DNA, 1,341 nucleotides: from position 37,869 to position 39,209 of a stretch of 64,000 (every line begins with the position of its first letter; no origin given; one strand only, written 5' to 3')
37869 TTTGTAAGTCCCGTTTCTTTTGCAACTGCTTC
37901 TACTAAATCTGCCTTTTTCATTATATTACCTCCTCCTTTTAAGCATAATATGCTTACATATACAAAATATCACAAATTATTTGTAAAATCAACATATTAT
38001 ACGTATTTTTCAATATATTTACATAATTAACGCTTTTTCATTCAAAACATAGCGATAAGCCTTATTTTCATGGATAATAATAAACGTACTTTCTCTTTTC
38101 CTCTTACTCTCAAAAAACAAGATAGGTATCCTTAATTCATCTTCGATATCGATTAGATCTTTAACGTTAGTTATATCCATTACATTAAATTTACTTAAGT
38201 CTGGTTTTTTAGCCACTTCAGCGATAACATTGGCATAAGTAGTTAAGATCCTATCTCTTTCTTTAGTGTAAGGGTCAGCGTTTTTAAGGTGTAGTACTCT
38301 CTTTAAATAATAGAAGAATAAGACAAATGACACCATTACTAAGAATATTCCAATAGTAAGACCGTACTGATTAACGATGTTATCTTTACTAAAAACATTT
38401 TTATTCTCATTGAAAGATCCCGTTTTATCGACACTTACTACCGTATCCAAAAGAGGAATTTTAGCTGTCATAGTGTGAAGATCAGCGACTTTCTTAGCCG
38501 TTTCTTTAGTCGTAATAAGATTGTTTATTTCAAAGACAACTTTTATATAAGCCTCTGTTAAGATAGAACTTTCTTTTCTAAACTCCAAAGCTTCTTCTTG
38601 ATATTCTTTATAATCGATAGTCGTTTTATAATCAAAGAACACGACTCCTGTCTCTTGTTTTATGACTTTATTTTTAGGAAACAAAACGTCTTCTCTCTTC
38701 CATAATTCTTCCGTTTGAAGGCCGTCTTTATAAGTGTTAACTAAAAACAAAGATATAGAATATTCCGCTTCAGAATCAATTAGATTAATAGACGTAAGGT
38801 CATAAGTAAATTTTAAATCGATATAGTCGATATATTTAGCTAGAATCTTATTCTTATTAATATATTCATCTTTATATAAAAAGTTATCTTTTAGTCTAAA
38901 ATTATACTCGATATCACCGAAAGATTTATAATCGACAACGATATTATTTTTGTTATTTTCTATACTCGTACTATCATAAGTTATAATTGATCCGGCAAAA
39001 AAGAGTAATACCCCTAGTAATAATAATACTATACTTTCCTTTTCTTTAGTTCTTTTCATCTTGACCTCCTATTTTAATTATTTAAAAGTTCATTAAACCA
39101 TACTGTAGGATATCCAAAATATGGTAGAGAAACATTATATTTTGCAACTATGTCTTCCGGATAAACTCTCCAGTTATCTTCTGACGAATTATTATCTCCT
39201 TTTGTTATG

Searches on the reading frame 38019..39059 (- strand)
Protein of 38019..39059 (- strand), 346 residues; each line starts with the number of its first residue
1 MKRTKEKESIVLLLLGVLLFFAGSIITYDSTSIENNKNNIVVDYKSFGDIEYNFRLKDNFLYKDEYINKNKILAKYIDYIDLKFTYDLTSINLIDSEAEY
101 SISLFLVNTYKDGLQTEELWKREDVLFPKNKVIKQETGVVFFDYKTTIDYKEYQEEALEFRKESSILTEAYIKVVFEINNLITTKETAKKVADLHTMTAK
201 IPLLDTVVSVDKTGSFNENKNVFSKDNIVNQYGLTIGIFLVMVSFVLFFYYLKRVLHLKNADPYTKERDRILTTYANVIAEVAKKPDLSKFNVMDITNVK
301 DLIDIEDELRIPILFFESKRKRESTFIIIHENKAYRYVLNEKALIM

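Call 3: search_protein_families(library=pfam, proteins=[window:38019-39059:-], max_evalue=0.1)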
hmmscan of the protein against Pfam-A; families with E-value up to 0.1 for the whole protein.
window:38019-39059:- (346 aa): 2 families
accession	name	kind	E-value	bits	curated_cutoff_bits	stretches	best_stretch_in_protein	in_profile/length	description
PF17231.7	DUF5305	-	9.8e-13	48.5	29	1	120-337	1-217/217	Family of unknown function (DUF5305)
PF12575.13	Pox_EPC_I2-L1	-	0.033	14.8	23.4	1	218-254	36-71/72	Poxvirus entry protein complex L1 and I2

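Call 4: search_protein_families(library=ncbifam, proteins=[window:38019-39059:-], max_evalue=0.1)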
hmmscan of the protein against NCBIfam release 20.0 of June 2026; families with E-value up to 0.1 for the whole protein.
window:38019-39059:- (346 aa): 1 family
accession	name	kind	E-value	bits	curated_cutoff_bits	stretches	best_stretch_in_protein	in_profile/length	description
TIGR00304.2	TIGR00304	equivalog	0.026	14.3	33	0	9-31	5-23/76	TIGR00304 family membrane protein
